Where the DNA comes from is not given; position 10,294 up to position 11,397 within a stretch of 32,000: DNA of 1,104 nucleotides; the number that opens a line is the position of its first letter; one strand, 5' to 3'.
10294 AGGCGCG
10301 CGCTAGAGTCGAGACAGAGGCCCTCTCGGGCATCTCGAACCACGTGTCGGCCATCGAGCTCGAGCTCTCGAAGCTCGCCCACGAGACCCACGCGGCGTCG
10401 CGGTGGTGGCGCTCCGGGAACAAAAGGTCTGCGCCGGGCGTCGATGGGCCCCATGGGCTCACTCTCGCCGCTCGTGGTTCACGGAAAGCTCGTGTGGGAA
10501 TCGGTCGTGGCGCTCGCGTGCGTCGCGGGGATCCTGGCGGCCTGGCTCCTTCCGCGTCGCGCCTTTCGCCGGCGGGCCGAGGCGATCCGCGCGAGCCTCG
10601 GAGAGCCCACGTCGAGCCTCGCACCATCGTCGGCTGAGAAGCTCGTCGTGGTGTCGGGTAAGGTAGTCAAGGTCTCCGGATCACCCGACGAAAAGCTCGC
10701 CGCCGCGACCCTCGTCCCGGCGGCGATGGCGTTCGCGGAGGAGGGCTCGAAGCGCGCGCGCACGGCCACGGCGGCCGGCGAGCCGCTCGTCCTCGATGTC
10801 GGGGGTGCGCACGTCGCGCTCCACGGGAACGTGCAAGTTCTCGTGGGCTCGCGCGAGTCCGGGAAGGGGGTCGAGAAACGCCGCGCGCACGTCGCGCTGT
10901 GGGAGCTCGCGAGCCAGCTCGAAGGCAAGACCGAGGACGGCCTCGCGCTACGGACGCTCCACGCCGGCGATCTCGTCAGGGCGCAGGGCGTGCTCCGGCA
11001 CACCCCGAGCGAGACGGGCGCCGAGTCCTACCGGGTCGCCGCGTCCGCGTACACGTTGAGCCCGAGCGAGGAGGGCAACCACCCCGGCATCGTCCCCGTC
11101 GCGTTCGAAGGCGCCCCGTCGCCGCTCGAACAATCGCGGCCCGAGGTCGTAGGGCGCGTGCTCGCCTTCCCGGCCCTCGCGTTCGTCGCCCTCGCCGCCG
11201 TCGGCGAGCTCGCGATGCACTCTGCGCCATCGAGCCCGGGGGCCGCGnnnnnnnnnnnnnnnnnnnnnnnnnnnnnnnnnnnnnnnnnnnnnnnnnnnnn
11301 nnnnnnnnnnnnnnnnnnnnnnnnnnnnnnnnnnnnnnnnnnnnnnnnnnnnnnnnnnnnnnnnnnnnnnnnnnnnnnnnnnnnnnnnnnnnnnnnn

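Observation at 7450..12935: ~2.6-kb tandem duplication producing two large membrane-protein paralogs with mosaic identity (gene-conversion signature)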

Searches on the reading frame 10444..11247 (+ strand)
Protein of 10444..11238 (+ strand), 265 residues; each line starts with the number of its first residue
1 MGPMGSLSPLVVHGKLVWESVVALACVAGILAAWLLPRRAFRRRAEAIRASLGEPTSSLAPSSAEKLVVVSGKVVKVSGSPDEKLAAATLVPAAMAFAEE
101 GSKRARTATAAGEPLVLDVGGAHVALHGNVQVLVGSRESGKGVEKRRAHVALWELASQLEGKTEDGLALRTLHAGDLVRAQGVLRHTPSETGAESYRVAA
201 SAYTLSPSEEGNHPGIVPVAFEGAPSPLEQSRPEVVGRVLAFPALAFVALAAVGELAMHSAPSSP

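Call 52: search_protein_families(library=pfam, proteins=[window:10444-11238:+], max_evalue=10)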
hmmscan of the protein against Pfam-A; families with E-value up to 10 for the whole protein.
window:10444-11238:+ (265 aa): 0 families

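Call 101: predict_structure(alignment_id=A9)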
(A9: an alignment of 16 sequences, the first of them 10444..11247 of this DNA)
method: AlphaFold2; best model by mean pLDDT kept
length: 268 residues; sequences in the alignment: 16
mean_pLDDT: 79.2   pTM: 0.73
mean pLDDT of the five models: 79.2, 78.6, 77.7, 77.4, 76.0
residues with pLDDT >= 90: 75; 70-90: 123; 50-70: 51; < 50: 19
segments of 3 or more residues with pLDDT < 50: 149-151, 190-199, 266-268
pLDDT, mean of each block of 10 residues (from residue 1): 55 82 91 89 93 84 79 79 80 84 83 85 89 90 60 60 73 93 78 47 84 88 87 82 88 82 51
secondary structure, 60 per line:
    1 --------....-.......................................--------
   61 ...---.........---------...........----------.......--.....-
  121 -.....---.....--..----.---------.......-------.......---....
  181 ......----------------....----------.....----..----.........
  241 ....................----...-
elements in order: H9-12 H14-52 E67-75 E85-92 E106-109 E115-119 E122-126 E130-134 H153-159 E167-173 E177-186 E203-206 E217-221 H232-260

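Call 103: fold_search(model_id=the predicted structure, library=pdb)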
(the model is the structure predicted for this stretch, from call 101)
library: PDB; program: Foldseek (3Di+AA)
matches with E <= 10: 368; with E <= 0.001: 0
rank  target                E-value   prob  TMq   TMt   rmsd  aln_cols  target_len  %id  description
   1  5w25_A                2.8e-03  0.99  0.24  0.13   9.2       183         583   12  Crystal structure of Aspartyl-tRNA synthetase from Mycobacterium tuberculosis complexed with L-Aspartic Acid (released 2017-06-14)
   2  5w25_B                3.8e-03  0.99  0.24  0.13   9.3       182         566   12  Crystal structure of Aspartyl-tRNA synthetase from Mycobacterium tuberculosis complexed with L-Aspartic Acid (released 2017-06-14)
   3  4rmf                  4.9e-03  0.97  0.23  0.12  10.6       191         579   13  Biochemical and structural characterization of mycobacterial aspartyl-tRNA synthetase AspS, a promising TB drug target (released 2014-11-19)
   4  1efw_A                5.2e-03  0.98  0.23  0.12   8.7       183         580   12  Crystal structure of aspartyl-tRNA synthetase from Thermus thermophilus complexed to tRNAasp from Escherichia coli (released 2000-06-19)
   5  6sjc_B                5.5e-03  0.98  0.24  0.12   8.3       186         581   11  Structure of T. thermophilus AspRS in Complex with 5'-O-(N-(L-aspartyl)-sulfamoyl)adenosine (released 2020-01-08)
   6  6sjc_A                5.8e-03  0.97  0.22  0.12   9.1       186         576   11  Structure of T. thermophilus AspRS in Complex with 5'-O-(N-(L-aspartyl)-sulfamoyl)adenosine (released 2020-01-08)
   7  6hhv_A                6.2e-03  0.94  0.23  0.12  11.7       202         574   10  Structure of T. thermophilus AspRS in Complex with 5'-O-(N-(L-aspartyl)-sulfamoyl)N3-methyluridine (released 2019-12-18)
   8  4wj4_A                7.9e-03  0.94  0.22  0.11   9.7       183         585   12  Crystal structure of non-discriminating aspartyl-tRNA synthetase from Pseudomonas aeruginosa complexed with tRNA(Asn)  (released 2014-12-31)
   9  6hhv_B                8.4e-03  0.91  0.23  0.12  10.8       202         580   10  Structure of T. thermophilus AspRS in Complex with 5'-O-(N-(L-aspartyl)-sulfamoyl)N3-methyluridine (released 2019-12-18)
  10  4wj3_M                1.1e-02  0.95  0.23  0.12   9.2       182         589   13  Crystal structure of the asparagine transamidosome from Pseudomonas aeruginosa (released 2014-12-31)
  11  6skl_4                1.6e-02  0.35  0.19  0.08  20.5       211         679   13  Cryo-EM structure of the CMG Fork Protection Complex at a replication fork - Conformation 1 (released 2020-05-06)
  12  7ap4_A                1.8e-02  0.85  0.22  0.12  11.7       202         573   11  Thermus thermophilus Aspartyl-tRNA Synthetase in Complex with Compound AspS7HMDDA (released 2020-12-09)
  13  4gn5_B                2.7e-02  0.92  0.22  0.49   9.6       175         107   15  OBody AM3L15 bound to hen egg-white lysozyme (released 2013-08-21)
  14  6wom_A                2.7e-02  0.84  0.22  0.11  10.3       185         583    8  Crystal structure of Aspartyl-tRNA ligase from Elizabethkingia sp. (released 2020-05-13)
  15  1eqr_A                2.7e-02  0.82  0.22  0.11   9.9       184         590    9  CRYSTAL STRUCTURE OF FREE ASPARTYL-TRNA SYNTHETASE FROM ESCHERICHIA COLI (released 2000-06-29)
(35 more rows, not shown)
